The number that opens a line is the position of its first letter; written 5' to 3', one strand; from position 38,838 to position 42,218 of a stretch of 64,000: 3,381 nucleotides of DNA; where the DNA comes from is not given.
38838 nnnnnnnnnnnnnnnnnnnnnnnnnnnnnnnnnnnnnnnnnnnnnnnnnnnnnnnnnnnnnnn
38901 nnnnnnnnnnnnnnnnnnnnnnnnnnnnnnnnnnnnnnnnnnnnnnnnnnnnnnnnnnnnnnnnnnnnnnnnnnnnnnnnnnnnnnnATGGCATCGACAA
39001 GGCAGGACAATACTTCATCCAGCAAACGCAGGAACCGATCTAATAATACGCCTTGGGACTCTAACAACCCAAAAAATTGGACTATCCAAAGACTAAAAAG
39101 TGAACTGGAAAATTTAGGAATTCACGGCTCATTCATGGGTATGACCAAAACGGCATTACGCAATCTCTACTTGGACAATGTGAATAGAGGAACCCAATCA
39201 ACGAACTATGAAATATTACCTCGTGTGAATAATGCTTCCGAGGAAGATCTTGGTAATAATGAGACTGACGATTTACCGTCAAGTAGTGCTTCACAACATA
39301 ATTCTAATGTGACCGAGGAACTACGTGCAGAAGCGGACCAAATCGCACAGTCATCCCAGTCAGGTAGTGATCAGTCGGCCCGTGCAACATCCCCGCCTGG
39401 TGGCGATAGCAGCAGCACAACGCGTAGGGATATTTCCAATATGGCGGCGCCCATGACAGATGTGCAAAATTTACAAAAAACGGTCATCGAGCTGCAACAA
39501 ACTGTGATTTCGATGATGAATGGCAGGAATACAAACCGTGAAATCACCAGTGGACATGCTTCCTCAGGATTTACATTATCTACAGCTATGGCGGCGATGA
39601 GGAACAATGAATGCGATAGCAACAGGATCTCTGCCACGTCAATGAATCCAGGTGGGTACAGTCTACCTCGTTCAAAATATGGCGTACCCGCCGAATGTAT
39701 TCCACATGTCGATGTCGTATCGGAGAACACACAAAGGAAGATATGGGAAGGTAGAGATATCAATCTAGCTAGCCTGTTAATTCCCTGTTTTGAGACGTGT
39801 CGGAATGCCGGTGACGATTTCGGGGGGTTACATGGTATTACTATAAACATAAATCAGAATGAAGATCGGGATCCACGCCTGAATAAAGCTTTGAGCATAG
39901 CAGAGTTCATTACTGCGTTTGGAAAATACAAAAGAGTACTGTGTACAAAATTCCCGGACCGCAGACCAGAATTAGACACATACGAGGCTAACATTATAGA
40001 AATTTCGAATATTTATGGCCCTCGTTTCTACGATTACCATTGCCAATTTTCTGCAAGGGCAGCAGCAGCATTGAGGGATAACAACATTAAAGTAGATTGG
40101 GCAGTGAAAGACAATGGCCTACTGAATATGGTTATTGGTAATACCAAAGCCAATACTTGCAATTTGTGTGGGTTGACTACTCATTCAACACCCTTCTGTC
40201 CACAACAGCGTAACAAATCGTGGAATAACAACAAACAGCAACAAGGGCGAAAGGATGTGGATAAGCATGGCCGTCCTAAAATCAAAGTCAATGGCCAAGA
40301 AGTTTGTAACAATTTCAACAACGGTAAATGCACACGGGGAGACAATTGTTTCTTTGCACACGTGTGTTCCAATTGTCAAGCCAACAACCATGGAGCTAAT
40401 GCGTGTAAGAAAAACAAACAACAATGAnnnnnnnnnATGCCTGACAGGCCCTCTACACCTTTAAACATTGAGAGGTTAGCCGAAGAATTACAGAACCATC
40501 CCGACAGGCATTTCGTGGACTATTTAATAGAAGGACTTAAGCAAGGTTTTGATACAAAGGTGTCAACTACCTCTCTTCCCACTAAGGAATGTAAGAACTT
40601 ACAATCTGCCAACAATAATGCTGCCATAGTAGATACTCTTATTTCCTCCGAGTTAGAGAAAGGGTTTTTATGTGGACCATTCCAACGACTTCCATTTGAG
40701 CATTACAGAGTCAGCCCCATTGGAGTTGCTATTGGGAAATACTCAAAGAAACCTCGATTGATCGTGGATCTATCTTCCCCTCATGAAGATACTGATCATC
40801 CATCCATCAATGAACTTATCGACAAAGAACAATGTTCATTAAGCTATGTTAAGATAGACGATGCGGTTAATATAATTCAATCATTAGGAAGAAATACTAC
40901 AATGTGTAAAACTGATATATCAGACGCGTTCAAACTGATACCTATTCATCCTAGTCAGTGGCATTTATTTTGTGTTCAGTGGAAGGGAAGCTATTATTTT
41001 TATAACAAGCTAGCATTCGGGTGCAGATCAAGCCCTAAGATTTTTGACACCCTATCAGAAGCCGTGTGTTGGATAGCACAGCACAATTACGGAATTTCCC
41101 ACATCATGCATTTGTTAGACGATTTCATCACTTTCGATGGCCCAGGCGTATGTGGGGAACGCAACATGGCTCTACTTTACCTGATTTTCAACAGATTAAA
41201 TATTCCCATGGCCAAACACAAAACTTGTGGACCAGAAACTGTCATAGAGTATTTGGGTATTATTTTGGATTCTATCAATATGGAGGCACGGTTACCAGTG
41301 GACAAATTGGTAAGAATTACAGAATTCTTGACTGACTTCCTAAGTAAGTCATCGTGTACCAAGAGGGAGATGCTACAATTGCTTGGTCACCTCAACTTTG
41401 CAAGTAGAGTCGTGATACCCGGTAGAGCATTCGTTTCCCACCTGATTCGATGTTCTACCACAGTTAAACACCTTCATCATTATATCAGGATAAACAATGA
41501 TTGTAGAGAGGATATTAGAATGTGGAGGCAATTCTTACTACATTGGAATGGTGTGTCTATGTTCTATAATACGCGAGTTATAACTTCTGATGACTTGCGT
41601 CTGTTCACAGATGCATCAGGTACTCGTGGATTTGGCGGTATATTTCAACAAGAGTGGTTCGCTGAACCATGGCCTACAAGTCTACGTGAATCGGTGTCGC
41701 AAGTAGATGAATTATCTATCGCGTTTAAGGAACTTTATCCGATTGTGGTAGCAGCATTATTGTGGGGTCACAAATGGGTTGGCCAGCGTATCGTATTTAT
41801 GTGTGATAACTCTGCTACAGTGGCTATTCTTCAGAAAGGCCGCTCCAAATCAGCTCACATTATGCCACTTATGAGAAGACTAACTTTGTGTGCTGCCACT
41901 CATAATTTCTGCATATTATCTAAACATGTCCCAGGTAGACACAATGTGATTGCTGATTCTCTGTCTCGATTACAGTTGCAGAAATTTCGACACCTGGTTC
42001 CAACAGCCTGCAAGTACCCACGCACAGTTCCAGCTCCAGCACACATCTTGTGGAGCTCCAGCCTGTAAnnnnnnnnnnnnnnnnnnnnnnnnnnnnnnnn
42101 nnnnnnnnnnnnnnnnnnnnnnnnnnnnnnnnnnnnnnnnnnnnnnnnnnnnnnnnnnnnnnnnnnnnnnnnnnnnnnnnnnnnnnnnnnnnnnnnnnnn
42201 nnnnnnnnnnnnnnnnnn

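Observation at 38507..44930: Apparently intact Ngaro-like (DIRS-order) tyrosine-recombinase retrotransposon with split direct repeats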

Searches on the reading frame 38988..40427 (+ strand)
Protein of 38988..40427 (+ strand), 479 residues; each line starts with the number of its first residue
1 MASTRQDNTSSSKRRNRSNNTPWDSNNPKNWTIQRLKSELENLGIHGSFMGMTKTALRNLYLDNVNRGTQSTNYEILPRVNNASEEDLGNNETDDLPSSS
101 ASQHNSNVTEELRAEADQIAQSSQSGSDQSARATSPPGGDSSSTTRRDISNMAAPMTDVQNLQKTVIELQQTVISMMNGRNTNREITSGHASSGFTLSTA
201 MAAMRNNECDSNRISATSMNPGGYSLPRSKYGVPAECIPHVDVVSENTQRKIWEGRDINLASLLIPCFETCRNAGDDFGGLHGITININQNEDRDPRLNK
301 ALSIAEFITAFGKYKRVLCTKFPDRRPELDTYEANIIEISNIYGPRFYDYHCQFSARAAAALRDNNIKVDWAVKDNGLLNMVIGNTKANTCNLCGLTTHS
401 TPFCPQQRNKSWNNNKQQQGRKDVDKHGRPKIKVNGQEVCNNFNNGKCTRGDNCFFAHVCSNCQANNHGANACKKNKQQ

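Call 5: search_protein_families(library=pfam, proteins=[window:38988-40427:+], max_evalue=0.1)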
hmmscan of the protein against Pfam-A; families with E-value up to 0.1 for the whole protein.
window:38988-40427:+ (479 aa): 5 families
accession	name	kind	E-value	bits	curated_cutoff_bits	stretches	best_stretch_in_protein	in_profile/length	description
PF18044.7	zf-CCCH_4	-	3.9e-05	23.7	24.6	1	439-458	2-21/22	CCCH-type zinc finger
PF00642.30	zf-CCCH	-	0.0002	21.6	20.5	1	436-459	2-26/27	Zinc finger C-x8-C-x5-C-x3-H type (and similar)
PF18345.7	zf_CCCH_4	-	0.00041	20.8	29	1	440-458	1-19/19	Zinc finger domain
PF23777.1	GEMI5_RBS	-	0.0093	15.7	27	1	90-193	149-246/339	GEMI5 RBS C-terminal domain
PF25585.1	zf-CCCH_DUS3L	-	0.028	14.8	30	1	432-458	4-24/32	DUS3L CCCH zinc finger domain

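Call 40: list_cluster_members(proteins=[window:38988-40424:+, window:40437-42065:+, window:42152-43042:+])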
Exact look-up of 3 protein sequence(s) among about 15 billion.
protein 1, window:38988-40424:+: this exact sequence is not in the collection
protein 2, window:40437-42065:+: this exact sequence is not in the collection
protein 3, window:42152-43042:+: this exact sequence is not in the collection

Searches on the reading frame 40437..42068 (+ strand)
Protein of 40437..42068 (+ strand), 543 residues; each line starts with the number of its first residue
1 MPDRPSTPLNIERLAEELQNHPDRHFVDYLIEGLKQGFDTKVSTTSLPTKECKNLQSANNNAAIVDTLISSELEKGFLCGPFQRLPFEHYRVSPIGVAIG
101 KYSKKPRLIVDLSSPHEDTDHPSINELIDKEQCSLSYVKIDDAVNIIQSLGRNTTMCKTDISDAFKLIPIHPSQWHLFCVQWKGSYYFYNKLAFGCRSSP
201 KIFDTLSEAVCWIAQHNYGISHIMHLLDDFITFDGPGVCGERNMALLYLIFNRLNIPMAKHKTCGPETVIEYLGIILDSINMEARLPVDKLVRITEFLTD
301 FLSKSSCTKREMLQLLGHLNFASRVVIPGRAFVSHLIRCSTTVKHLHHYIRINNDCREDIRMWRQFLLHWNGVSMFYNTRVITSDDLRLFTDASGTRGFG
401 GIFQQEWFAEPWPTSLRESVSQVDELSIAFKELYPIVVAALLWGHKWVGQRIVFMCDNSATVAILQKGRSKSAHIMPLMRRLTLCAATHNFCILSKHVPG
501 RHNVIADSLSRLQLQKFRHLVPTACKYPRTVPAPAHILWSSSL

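Call 5: search_protein_families(library=pfam, proteins=[window:40437-42068:+], max_evalue=0.1)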
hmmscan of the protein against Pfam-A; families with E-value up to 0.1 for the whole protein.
window:40437-42068:+ (543 aa): 1 family
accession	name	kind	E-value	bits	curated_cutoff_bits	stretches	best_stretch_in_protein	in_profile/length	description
PF00078.32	RVT_1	-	5e-08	33.3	29.6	1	102-276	19-204/205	Reverse transcriptase (RNA-dependent DNA polymerase)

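Call 8: find_homologous_proteins(query=window:40437-42068:+)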
Query window:40437-42068:+ (543 aa): 1148 proteins with E <= 0.001 among 7354 candidates; the best 120 are listed.
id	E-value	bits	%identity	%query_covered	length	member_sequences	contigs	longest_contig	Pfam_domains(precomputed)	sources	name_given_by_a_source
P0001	0.0e+0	1273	100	100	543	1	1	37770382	PF00078.33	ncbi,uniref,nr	ncbi:uncharacterized protein LOC117314606 [Pecten maximus]|uniref:uncharacterized protein LOC1173146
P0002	2.0e-295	999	78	99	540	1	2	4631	PF00078.33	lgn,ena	-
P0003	2.0e-275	933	73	99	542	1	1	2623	-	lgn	-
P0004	3.3e-257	873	69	98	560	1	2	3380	PF00078.33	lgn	-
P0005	3.9e-254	863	70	95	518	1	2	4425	PF00078.33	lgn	-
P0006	2.6e-250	850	67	97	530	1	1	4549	PF00078.33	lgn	-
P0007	1.9e-248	844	70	96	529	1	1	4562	PF00078.33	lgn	-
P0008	2.1e-247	840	67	99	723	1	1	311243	-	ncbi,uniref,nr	ncbi:Hypothetical predicted protein [Mytilus galloprovincialis]|uniref:Reverse transcriptase domain-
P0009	8.1e-247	838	66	99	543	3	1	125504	PF00078.33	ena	-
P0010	4.0e-241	820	65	99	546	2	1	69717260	PF00078.33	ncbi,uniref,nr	ncbi:uncharacterized protein LOC133171907 [Saccostrea echinata]|uniref:uncharacterized protein LOC13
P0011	2.3e-240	817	70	92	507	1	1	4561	PF00078.33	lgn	-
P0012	1.1e-232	792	62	99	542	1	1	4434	PF00078.33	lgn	-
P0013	2.3e-230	784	61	99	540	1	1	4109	PF00078.33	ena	-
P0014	2.6e-227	774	68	92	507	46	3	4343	PF00078.33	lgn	-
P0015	1.9e-224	765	61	99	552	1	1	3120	PF00078.33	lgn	-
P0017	9.4e-223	759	67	86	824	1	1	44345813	PF00078.33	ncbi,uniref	ncbi:uncharacterized protein [Argopecten irradians]|uniref:uncharacterized protein n=1 Tax=Argopecte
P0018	8.2e-222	756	66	92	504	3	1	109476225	PF00078.33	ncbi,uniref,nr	ncbi:uncharacterized protein LOC130051521 [Ostrea edulis]|uniref:uncharacterized protein LOC13005152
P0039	5.6e-210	717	58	99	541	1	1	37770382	PF00078.33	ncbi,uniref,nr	ncbi:uncharacterized protein LOC117344458 isoform X1 [Pecten maximus]|uniref:uncharacterized protein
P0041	1.4e-209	716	60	99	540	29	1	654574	-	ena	-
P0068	2.6e-201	688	57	98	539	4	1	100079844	PF00078.33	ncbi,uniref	ncbi:uncharacterized protein [Mytilus edulis]|uniref:uncharacterized protein n=1 Tax=Mytilus edulis 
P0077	1.1e-199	683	69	78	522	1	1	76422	PF00078.33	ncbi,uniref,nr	ncbi:uncharacterized protein LOC110456530 [Mizuhopecten yessoensis]|uniref:uncharacterized protein L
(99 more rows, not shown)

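Call 13: find_encoding_contigs(protein=P0010, flank=6000, max_places=3)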
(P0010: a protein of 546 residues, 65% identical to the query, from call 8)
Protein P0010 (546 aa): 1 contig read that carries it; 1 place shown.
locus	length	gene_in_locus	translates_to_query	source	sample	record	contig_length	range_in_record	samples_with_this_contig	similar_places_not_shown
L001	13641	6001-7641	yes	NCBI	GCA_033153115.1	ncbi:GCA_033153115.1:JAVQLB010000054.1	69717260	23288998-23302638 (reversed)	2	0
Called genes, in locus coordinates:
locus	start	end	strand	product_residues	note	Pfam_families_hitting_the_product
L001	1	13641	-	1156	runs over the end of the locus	PF00270:DEAD, PF00271:Helicase_C, PF04408:WHD_HA2 (faint), PF21010:HA2_C, PF07717:OB_NTP_bind, PF23362:DHX37_C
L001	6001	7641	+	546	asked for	PF00078:RVT_1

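Call 14: find_encoding_contigs(protein=P0017, flank=6000, max_places=3)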
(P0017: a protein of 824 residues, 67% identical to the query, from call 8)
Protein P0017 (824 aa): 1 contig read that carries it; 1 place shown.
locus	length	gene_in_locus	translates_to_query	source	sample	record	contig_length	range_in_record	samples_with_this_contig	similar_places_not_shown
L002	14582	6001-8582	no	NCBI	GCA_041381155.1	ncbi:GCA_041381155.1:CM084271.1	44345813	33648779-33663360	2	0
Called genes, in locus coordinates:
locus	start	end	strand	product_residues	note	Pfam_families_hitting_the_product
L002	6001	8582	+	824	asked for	PF00078:RVT_1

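Call 15: find_encoding_contigs(protein=P0039, flank=6000, max_places=3)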
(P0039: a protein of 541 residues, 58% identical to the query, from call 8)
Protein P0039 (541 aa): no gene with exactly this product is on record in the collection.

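Call 46: find_encoding_contigs(protein=P0077, flank=7000, max_places=3)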
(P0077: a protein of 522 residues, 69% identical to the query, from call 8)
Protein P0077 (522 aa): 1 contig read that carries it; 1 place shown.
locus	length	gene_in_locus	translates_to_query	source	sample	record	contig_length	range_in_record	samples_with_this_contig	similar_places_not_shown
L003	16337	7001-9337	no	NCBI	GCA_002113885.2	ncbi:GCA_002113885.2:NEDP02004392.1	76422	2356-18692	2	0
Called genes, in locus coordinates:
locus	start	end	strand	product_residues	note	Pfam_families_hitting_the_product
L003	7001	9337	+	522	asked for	PF00078:RVT_1 (weak)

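Call 47: find_encoding_contigs(protein=P0018, flank=7000, max_places=4)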
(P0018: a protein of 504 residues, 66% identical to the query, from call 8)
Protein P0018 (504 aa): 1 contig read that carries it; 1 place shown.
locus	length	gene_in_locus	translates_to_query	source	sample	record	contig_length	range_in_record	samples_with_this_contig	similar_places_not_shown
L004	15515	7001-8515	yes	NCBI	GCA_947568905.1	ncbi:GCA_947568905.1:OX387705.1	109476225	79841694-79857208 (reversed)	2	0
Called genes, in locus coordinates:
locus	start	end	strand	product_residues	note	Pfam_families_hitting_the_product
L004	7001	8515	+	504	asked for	PF00078:RVT_1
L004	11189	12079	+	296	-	-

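Call 48: find_encoding_contigs(protein=P0068, flank=7000, max_places=4)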
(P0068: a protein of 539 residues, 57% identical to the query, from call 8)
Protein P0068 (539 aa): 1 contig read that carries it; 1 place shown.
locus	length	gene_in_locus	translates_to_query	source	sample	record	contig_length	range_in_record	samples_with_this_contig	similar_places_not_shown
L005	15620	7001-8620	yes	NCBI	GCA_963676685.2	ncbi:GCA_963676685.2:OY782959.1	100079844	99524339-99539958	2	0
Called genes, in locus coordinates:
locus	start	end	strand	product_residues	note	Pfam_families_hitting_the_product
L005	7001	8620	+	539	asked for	PF00078:RVT_1 (weak)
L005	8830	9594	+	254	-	-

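Call 67: search_solved_structures(query=window:40437-42065:+, max_evalue=0.01)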
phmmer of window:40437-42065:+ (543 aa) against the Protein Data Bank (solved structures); distinct sequences matched with E-value up to 0.01: 2.
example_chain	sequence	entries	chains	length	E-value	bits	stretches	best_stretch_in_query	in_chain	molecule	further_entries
7kse_A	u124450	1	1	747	0.0095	17.9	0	143-329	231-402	Peptidase A9/Reverse transcriptase/RNase H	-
7ksf_A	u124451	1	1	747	0.0096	17.9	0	143-329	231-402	Protease/Reverse transcriptase/ribonuclease H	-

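Call 70: search_solved_structures(query=A5, max_evalue=1)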
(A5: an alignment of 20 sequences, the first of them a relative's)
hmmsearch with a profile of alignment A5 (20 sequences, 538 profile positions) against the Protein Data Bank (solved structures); distinct sequences matched with E-value up to 1: 18.
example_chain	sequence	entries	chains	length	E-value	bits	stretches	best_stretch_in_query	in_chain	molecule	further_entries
7ksf_A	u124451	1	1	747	1.3e-07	33.8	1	152-364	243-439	Protease/Reverse transcriptase/ribonuclease H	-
7kse_A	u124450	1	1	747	1.8e-07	33.4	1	152-364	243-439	Peptidase A9/Reverse transcriptase/RNase H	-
7uyn_A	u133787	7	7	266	9.7e-06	27.7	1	155-275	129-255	reverse transcriptase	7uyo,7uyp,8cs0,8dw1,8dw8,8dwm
1nnd_A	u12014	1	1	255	1.2e-05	27.4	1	155-275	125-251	Reverse Transcriptase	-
1d1u_A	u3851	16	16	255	1.2e-05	27.4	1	155-275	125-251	PROTEIN (REVERSE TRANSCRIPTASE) | Reverse Transcriptase | Reverse transcriptase domain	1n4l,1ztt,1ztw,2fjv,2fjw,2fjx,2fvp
1i6j_A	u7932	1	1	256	1.2e-05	27.4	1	155-275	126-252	REVERSE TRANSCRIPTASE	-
1d0e_A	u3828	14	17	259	1.2e-05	27.3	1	155-275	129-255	REVERSE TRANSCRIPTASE | Gag-Pol polyprotein | reverse transcriptase catalytic fragment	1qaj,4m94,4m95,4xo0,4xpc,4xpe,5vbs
1mml_A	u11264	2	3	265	2.1e-05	26.6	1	155-274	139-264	MMLV REVERSE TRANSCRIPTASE | REVERSE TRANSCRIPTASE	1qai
4hkq_A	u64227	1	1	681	2.7e-05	26.2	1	156-275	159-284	Reverse transcriptase/ribonuclease H p80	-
5dmq_A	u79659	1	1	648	5.6e-05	25.2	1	156-275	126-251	Reverse transcriptase/ribonuclease H p80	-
4mh8_A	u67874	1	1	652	5.6e-05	25.1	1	156-275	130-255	Reverse transcriptase/ribonuclease H p80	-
8r0s_A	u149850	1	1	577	0.0002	23.3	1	153-321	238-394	Enzymatic polyprotein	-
8wus_E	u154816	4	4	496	0.00021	23.2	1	156-275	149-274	Gag-Pol polyprotein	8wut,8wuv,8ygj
4ol8_A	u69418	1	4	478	0.0044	18.9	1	143-280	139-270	Reverse transcriptase/ribonuclease H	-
7q5b_A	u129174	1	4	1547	0.069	14.9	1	143-280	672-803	Transposon Ty3-G Gag-Pol polyprotein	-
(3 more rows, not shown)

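Call 75: find_encoding_contigs(protein=P0041, flank=7000, max_places=4)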
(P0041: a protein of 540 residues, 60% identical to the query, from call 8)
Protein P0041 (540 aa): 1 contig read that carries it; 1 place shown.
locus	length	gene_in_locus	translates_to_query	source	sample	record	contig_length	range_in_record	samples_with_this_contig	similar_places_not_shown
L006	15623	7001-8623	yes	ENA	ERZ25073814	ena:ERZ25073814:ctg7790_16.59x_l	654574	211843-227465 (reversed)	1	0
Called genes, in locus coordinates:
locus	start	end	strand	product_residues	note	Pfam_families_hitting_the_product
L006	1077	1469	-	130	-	-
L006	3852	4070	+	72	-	-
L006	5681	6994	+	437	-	-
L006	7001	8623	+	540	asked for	-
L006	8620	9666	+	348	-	-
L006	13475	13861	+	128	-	-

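Call 76: find_encoding_contigs(protein=P0008, flank=7000, max_places=3)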
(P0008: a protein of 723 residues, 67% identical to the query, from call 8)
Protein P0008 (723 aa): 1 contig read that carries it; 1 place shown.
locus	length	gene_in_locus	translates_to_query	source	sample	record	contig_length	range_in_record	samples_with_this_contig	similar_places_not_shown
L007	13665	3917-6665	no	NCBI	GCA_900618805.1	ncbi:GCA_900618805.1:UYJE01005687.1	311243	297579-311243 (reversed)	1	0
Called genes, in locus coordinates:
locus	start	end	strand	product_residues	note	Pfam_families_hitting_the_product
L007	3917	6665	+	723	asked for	-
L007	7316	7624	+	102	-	-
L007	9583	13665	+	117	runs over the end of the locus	PF07258:COMM_domain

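Call 87: find_encoding_contigs(protein=P0001, flank=8000, max_places=3)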
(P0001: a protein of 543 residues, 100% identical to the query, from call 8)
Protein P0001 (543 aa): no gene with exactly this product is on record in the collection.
